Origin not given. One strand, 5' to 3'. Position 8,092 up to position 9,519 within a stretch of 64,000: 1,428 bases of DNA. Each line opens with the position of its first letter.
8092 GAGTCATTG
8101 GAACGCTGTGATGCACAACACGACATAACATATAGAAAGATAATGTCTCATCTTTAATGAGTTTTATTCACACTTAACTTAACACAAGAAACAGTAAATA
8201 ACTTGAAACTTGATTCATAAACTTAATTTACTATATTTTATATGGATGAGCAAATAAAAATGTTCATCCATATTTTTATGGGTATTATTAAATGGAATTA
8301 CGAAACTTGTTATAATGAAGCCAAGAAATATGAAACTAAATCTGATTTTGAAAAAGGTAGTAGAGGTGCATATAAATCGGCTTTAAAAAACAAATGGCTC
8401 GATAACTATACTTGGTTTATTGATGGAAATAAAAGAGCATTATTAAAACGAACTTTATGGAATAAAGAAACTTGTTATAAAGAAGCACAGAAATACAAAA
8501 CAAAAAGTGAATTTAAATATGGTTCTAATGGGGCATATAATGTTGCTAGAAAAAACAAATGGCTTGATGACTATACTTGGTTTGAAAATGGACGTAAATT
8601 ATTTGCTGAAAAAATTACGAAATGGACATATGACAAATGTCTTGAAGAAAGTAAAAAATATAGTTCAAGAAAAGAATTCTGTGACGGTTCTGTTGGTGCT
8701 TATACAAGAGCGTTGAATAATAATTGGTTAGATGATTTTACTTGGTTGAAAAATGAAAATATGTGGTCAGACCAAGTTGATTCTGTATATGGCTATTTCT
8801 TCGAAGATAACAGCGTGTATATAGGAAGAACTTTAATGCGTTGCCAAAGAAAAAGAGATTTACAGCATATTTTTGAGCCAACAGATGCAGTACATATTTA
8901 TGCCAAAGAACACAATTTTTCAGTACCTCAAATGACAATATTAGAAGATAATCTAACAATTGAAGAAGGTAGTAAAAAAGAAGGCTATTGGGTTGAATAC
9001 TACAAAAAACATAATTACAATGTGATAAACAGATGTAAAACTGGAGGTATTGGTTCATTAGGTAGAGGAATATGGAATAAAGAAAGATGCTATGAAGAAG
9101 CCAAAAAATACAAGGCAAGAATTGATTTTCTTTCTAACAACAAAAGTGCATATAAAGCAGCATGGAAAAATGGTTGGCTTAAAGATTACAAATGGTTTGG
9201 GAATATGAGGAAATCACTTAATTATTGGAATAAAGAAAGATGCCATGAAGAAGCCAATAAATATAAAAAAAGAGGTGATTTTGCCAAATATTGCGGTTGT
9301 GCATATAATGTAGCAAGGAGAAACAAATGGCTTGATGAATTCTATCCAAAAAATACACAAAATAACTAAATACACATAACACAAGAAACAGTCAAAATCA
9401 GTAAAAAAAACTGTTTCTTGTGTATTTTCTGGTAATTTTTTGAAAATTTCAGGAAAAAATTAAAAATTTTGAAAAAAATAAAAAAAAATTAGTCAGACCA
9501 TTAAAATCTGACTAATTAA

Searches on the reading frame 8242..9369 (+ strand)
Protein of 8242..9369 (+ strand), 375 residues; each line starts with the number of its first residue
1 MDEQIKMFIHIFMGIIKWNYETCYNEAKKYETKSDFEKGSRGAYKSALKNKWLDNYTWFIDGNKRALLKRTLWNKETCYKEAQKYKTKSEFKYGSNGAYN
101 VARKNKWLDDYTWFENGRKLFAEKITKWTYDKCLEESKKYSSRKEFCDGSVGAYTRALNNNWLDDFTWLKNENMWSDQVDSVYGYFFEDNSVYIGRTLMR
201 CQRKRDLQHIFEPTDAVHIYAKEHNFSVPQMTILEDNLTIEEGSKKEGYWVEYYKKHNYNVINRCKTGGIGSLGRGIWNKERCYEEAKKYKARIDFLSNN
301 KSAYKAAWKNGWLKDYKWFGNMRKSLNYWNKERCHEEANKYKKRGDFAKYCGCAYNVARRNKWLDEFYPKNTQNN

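Call 10: search_protein_families(library=phrogs, proteins=[window:8242-9369:+], max_evalue=0.001)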
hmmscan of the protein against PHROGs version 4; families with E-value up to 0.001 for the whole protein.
window:8242-9369:+ (375 aa): 2 families
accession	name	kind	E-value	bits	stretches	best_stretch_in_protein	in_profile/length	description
phrog_20046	-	unknown function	1.6e-34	120.7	3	126-366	4-236/302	-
phrog_3207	-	unknown function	9.9e-06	26.6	0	122-186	21-83/90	-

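Call 11: search_protein_families(library=pfam, proteins=[window:8242-9369:+], max_evalue=0.001)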
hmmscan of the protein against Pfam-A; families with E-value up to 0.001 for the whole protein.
window:8242-9369:+ (375 aa): 0 families
